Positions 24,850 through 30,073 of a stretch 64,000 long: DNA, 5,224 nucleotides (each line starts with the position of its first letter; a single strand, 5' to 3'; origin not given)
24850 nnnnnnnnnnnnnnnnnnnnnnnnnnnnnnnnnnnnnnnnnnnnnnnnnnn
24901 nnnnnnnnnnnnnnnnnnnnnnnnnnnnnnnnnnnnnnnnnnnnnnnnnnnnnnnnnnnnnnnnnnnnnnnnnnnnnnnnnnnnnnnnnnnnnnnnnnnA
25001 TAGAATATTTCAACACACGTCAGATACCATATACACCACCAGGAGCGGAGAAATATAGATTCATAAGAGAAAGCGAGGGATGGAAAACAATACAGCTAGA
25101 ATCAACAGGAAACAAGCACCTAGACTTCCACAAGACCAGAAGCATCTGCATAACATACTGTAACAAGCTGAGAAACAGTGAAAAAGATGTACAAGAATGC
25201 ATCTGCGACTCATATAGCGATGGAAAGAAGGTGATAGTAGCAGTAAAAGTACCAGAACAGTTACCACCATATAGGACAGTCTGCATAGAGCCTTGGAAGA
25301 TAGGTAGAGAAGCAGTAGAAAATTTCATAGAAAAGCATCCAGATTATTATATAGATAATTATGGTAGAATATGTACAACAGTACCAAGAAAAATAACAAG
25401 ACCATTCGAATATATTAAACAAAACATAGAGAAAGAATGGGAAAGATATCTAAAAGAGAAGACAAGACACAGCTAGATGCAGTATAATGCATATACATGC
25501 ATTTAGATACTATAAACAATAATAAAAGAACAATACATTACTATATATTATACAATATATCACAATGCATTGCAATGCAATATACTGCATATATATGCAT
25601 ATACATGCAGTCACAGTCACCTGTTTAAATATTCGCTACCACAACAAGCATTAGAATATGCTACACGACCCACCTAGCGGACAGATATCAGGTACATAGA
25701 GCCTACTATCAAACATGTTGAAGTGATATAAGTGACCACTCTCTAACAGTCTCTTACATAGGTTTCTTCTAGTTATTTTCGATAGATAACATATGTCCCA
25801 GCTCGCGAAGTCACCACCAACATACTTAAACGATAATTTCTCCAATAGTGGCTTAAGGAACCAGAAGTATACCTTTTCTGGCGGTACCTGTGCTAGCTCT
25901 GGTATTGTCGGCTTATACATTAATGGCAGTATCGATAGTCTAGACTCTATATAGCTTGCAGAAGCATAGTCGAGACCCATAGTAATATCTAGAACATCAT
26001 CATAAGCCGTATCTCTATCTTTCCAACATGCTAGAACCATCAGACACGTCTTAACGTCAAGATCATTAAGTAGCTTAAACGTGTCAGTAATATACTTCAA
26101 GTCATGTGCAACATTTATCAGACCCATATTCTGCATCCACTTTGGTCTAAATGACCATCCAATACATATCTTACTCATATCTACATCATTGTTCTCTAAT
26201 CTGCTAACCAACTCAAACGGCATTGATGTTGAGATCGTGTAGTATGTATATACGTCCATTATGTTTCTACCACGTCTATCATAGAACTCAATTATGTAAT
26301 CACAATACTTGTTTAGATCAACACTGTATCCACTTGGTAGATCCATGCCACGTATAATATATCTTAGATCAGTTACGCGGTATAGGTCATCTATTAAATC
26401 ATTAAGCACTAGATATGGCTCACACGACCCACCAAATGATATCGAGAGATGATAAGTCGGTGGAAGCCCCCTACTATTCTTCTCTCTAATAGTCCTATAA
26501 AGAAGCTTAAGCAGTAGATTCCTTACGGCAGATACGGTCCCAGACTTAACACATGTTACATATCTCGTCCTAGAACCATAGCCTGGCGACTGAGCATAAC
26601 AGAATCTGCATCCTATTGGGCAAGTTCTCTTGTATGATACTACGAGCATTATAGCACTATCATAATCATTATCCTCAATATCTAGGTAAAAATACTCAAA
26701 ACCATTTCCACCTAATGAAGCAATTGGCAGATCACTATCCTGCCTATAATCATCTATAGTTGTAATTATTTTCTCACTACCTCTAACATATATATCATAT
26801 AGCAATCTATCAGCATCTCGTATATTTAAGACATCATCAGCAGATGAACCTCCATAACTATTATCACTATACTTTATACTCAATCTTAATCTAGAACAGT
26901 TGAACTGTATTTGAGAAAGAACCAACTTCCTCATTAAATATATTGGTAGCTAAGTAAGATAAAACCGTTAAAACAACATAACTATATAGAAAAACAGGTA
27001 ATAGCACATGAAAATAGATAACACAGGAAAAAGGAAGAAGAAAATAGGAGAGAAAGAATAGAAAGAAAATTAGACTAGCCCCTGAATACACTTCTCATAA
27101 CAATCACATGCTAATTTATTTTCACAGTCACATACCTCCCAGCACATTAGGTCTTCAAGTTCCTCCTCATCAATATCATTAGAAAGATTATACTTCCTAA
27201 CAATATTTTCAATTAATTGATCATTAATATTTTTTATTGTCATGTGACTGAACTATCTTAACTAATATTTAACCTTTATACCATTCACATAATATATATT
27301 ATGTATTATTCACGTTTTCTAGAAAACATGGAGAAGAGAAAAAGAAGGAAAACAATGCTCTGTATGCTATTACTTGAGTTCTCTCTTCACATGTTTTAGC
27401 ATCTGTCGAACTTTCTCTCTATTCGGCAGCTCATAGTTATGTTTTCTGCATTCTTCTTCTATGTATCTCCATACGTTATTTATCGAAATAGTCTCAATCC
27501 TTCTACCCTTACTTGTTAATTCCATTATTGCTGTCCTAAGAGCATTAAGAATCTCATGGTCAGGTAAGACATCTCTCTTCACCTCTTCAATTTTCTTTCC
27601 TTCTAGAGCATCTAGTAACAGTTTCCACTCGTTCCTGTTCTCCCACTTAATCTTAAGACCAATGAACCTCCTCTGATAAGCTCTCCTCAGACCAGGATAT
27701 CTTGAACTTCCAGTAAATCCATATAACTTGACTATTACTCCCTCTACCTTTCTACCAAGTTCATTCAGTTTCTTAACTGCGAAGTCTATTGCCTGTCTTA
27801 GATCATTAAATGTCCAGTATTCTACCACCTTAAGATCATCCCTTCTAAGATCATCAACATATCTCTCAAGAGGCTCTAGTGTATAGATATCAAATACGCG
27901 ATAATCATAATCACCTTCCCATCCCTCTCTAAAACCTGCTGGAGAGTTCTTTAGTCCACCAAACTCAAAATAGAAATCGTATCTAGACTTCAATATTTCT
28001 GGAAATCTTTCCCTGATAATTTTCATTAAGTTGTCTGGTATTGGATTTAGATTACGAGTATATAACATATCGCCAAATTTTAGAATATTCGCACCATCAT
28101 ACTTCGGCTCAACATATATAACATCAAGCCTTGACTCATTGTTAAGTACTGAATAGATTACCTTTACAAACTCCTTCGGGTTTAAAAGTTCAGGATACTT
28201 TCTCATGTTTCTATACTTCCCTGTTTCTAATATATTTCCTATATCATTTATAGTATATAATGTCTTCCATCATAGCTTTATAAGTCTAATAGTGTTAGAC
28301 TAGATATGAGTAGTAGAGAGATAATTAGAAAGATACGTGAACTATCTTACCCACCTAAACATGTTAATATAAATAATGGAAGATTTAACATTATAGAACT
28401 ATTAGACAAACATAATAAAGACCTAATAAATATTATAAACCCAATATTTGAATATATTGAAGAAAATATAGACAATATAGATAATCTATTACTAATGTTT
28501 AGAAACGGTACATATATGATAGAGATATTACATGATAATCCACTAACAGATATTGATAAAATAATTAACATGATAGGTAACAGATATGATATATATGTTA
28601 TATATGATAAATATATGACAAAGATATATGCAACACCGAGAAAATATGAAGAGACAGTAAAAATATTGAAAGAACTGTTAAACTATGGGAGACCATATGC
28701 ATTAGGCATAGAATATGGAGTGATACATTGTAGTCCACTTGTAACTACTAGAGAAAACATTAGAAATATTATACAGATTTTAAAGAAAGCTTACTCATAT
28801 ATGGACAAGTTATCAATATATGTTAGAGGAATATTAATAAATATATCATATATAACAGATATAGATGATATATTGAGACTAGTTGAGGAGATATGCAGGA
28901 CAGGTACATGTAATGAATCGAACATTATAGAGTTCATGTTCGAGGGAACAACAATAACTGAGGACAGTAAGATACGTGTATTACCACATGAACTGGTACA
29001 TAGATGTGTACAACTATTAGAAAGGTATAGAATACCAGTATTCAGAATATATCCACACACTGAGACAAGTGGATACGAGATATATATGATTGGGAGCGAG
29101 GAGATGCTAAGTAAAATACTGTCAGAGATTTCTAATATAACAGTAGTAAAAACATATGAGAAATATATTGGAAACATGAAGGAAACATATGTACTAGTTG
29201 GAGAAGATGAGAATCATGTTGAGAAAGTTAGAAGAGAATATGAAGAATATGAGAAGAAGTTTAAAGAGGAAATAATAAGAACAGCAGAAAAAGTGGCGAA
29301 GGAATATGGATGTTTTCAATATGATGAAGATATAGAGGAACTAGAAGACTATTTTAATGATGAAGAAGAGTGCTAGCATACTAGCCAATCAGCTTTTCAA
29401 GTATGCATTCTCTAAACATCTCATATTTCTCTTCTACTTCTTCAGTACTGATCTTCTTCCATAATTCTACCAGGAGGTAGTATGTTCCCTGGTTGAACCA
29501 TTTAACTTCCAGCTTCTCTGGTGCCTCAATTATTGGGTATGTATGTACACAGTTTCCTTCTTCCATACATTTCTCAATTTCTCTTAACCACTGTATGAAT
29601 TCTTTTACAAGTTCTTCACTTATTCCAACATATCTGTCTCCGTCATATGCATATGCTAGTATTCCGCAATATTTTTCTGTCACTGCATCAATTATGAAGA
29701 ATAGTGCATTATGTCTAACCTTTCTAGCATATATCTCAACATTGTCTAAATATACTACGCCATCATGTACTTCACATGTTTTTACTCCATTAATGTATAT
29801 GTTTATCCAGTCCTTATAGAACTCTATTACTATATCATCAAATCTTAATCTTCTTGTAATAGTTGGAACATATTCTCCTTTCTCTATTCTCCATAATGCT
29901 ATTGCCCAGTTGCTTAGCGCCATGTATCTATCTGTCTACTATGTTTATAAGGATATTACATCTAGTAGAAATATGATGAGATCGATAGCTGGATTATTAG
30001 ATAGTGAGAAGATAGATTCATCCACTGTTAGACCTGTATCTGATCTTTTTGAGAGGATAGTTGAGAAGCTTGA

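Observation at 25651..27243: Hidden 57-aa six-cysteine peptide upstream of a radical SAM enzyme (RiPP-like pair)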

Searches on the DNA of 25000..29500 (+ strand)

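Call 7: search_dna_similar(query=window:25000-29500:+, collection=phages, mode=near)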
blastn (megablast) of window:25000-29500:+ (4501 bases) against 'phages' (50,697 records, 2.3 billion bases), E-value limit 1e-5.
No match.

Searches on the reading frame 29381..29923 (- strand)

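Call 5: search_protein_families(library=pfam, proteins=[window:29381-29923:-], max_evalue=1)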
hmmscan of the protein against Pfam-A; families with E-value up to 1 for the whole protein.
window:29381-29923:- (180 aa): 0 families

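Call 43: search_protein_families(library=phrogs, proteins=[window:29381-29923:-], max_evalue=1)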
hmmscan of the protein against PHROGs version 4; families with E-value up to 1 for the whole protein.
window:29381-29923:- (180 aa): 2 families
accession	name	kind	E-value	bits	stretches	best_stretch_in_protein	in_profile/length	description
phrog_86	-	DNA, RNA and nucleotide metabolism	0.016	14.9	1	77-147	300-366/504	ribonucleoside diphosphate reductase small subunit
phrog_11334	-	unknown function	0.039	14.8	1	25-45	15-32/42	-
